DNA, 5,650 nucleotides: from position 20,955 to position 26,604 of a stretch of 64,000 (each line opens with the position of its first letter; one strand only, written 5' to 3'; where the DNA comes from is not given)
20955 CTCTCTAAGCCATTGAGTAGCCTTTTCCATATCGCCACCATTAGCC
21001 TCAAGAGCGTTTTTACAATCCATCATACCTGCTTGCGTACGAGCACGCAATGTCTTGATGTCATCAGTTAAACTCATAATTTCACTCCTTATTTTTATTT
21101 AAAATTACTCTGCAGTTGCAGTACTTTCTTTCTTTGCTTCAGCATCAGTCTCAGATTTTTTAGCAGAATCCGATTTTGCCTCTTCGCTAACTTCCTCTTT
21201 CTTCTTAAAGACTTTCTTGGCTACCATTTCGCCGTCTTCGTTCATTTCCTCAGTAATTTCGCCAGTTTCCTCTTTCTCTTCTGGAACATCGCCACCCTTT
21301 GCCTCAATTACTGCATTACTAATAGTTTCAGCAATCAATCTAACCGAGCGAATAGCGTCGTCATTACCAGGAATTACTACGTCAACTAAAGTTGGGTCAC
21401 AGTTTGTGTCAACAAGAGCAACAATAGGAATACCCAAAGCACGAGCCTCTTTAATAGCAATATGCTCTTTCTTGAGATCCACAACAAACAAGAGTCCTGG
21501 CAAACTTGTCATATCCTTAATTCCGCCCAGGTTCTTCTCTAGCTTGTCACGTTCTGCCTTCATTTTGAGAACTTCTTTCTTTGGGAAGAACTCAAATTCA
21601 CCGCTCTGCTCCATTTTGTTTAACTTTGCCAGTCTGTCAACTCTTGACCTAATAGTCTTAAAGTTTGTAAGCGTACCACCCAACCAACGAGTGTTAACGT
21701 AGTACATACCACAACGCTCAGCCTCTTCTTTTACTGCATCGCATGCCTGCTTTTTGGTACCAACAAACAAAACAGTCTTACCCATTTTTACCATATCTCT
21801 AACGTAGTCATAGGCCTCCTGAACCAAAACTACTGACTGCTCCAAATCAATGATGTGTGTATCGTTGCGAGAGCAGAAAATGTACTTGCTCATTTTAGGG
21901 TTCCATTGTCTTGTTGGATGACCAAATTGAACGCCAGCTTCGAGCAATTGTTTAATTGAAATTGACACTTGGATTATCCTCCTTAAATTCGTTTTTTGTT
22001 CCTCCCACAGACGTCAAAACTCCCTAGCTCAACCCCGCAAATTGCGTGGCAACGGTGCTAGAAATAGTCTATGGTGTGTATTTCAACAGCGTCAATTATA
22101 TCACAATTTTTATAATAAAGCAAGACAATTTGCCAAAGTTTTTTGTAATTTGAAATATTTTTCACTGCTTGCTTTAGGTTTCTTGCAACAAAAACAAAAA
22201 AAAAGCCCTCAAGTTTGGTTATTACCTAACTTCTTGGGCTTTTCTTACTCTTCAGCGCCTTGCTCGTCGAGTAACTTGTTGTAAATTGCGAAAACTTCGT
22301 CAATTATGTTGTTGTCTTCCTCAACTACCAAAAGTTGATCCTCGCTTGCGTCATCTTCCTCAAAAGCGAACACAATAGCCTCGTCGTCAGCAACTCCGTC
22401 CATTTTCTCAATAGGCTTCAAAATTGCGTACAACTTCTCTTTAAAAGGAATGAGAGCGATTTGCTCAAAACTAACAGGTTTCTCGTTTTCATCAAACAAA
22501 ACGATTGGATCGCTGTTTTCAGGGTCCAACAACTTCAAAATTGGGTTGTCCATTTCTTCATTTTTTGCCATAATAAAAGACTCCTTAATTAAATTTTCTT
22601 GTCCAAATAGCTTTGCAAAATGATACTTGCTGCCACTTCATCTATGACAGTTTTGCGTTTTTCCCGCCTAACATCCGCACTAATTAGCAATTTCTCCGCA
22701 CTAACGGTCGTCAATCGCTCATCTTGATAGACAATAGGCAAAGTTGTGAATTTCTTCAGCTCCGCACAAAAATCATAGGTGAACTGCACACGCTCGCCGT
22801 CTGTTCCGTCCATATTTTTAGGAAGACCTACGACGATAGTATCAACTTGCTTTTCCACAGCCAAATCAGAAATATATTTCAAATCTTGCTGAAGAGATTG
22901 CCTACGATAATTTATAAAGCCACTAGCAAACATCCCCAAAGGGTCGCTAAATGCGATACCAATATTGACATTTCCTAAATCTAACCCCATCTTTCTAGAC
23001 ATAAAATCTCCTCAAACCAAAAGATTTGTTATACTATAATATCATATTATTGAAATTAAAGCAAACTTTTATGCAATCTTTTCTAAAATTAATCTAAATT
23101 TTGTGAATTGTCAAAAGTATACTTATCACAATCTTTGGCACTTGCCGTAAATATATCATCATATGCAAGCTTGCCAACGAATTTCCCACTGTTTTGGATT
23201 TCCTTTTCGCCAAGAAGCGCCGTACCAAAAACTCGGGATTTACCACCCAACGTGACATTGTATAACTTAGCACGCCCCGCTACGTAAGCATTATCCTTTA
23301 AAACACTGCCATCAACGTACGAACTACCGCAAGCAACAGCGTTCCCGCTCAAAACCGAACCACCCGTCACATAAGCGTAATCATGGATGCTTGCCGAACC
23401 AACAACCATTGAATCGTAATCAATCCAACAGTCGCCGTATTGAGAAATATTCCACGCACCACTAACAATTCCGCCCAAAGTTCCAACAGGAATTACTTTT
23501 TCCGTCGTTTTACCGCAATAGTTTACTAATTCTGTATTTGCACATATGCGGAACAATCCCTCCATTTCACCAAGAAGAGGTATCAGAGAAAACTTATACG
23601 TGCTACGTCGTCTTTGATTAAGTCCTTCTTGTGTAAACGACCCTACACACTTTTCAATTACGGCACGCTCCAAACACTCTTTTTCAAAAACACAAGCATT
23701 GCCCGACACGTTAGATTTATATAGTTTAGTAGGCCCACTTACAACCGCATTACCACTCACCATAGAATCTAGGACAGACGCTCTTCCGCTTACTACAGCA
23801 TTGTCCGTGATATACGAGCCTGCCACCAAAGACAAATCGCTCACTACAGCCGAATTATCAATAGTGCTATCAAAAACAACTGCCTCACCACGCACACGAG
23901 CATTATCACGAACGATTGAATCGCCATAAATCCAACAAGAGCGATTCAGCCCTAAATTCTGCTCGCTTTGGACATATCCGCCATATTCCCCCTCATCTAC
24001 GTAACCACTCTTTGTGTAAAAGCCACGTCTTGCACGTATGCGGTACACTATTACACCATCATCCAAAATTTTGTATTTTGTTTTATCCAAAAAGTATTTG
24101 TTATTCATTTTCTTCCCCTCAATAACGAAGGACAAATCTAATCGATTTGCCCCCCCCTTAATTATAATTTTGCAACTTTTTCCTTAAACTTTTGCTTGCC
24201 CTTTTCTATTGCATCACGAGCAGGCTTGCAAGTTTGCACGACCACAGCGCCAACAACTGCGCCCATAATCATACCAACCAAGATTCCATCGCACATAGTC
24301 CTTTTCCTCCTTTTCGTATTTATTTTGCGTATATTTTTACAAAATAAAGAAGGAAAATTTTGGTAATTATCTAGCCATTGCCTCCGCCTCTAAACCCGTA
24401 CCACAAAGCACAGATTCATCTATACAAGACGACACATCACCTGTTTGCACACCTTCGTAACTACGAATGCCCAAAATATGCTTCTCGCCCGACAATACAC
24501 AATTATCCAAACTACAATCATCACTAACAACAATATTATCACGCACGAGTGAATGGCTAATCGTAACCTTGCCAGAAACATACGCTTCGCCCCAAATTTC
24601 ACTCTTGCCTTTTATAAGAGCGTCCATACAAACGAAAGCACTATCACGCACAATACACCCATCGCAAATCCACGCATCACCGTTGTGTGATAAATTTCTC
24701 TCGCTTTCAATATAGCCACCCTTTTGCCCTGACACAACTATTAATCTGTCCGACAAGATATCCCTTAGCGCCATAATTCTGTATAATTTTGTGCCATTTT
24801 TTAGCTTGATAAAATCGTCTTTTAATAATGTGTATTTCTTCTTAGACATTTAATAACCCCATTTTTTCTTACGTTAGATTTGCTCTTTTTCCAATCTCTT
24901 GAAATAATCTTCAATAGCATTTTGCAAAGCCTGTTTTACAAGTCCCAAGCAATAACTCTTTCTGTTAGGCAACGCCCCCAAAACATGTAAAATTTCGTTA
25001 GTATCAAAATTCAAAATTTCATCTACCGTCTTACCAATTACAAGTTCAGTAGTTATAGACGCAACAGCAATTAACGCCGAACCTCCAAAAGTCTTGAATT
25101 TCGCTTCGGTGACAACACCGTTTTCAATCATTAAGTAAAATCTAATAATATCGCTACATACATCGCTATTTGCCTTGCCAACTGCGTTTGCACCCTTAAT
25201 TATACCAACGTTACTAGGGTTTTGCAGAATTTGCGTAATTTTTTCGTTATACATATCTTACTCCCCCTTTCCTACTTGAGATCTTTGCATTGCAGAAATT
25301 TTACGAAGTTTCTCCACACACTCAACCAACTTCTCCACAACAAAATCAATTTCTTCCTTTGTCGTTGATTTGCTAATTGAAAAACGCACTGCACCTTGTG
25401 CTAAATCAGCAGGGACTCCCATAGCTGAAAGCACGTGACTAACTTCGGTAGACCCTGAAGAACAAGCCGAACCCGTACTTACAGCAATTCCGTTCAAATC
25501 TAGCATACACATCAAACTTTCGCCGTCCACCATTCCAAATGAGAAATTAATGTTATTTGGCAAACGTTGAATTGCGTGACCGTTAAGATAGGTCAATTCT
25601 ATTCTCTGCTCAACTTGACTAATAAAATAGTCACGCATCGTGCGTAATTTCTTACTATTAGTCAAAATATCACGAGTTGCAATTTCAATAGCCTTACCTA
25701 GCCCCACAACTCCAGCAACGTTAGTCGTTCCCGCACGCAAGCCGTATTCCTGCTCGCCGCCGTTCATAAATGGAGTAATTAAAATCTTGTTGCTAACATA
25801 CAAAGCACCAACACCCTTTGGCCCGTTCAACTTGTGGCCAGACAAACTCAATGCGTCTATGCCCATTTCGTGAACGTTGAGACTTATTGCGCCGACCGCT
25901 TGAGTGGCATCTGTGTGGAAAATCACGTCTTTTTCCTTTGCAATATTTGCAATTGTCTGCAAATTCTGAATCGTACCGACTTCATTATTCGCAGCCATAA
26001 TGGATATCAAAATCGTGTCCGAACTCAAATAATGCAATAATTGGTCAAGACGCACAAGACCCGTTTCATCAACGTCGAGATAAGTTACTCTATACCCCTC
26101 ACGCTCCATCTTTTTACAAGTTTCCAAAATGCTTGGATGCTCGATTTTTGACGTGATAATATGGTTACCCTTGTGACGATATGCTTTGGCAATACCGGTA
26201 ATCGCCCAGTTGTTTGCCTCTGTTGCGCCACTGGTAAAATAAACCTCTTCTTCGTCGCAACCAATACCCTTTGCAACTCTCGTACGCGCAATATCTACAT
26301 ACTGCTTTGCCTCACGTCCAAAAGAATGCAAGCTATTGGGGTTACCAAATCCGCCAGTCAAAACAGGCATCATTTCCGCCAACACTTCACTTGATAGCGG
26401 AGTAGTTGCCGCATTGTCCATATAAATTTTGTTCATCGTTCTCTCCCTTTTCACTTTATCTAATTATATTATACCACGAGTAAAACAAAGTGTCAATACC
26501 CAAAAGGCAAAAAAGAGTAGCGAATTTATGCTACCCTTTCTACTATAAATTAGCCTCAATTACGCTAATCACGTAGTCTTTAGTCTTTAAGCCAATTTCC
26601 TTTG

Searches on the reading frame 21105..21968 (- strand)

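Call 85: search_protein_families(library=ncbifam, proteins=[window:21105-21968:-], max_evalue=0.00001)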
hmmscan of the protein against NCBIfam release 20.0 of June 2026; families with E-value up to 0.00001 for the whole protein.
window:21105-21968:- (287 aa): 4 families
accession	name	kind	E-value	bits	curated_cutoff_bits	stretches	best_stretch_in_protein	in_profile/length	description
TIGR01011.1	rpsB_bact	equivalog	1.6e-102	341.6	76.3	1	3-224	2-223/225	30S ribosomal protein S2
NF008966.0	PRK12311.1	equivalog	1.4e-86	290.6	526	1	3-253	6-255/334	30S ribosomal protein S2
NF051451.1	30S_S2_sunset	exception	1.9e-84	283.9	710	1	3-279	4-280/382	30S ribosomal protein S2, sunset domain variant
TIGR01012.1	uS2_euk_arch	equivalog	1.8e-20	73.3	211.5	2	157-226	109-178/196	30S ribosomal protein S2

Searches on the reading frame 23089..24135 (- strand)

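Call 75: search_protein_families(library=ncbifam, proteins=[window:23089-24135:-], max_evalue=1e-8)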
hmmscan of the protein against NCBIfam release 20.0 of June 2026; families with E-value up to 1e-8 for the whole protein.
window:23089-24135:- (348 aa): 2 families
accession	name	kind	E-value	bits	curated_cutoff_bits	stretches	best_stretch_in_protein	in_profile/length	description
NF040481.1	YdcK_fam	equivalog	3.3e-25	88.7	350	2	45-141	37-136/326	YdcK family protein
NF052502.1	man1P_GTase_Rv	exception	3.9e-11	42.4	440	0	38-154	207-328/352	mannose-1-phosphate guanylyltransferase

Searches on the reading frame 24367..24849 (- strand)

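Call 75: search_protein_families(library=ncbifam, proteins=[window:24367-24849:-], max_evalue=1e-8)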
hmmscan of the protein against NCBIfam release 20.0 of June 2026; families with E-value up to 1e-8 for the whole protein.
window:24367-24849:- (160 aa): 1 family
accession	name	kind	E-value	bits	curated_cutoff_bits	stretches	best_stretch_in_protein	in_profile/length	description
NF040481.1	YdcK_fam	equivalog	1.2e-14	54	350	1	17-127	21-128/326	YdcK family protein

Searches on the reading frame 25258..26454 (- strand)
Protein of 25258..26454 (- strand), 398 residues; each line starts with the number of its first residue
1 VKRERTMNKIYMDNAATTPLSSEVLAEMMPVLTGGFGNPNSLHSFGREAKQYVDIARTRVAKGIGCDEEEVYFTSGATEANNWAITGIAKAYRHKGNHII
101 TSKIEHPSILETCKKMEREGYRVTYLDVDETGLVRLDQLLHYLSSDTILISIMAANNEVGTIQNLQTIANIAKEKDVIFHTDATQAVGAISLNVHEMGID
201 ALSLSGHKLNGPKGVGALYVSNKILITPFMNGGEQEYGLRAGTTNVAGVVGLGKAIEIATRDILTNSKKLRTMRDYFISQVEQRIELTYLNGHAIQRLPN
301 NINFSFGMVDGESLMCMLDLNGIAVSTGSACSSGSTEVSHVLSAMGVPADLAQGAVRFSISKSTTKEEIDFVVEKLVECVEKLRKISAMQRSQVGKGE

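Call 75: search_protein_families(library=ncbifam, proteins=[window:25258-26454:-], max_evalue=1e-8)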
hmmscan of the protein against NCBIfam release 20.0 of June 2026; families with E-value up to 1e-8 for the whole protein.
window:25258-26454:- (398 aa): 16 families
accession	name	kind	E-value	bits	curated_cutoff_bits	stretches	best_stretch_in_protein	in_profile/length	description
TIGR03402.1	FeS_nifS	equivalog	4.4e-155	516.1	530.75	1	10-388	1-378/379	cysteine desulfurase NifS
NF010611.0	PRK14012.1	equivalog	3.4e-135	451.1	548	1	9-389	6-388/406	IscS subfamily cysteine desulfurase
TIGR02006.1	IscS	equivalog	4.3e-133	444.2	643.2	1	9-389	4-384/402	IscS subfamily cysteine desulfurase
TIGR03235.1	DNA_S_dndA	equivalog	3.8e-118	394.8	480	1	11-359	1-352/353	cysteine desulfurase DndA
TIGR03403.1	nifS_epsilon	equivalog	8.4e-107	357.3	587.7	1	10-388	1-381/382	NifS family cysteine desulfurase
NF002806.0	PRK02948.1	subfamily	7.7e-103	344.4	304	1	10-382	2-374/381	IscS subfamily cysteine desulfurase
TIGR01979.1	sufS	subfamily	9.1e-51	173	475.1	1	8-379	18-398/403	SufS family cysteine desulfurase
TIGR01977.1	am_tr_V_EF2568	hypoth_equivalog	1.8e-49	168.8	377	1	10-377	1-374/376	cysteine desulfurase family protein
NF041166.1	f2_encap_cargo1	exception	1.9e-35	123.1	800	1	10-376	247-620/623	family 2A encapsulin nanocompartment cargo protein cysteine desulfurase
NF006791.0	PRK09295.1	equivalog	8.7e-35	120.6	661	1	9-377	24-399/406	cysteine desulfurase SufS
NF040779.1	Sec_lyase_SclA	exception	2.2e-30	105.8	525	1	55-378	47-375/378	selenocysteine lyase SclA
NF008126.0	PRK10874.1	equivalog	4.9e-30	105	607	1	8-383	19-399/401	cysteine desulfurase CsdA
TIGR03392.1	FeS_syn_CsdA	equivalog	4.7e-28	98.4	493.6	1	9-383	17-396/398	cysteine desulfurase CsdA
TIGR01976.1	am_tr_V_VC1184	hypoth_equivalog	6.1e-27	94.9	352.35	1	6-375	16-400/401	cysteine desulfurase-like protein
TIGR04343.1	egtE_PLP_lyase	equivalog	1.8e-16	60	400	1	51-256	54-261/370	ergothioneine biosynthesis PLP-dependent enzyme EgtE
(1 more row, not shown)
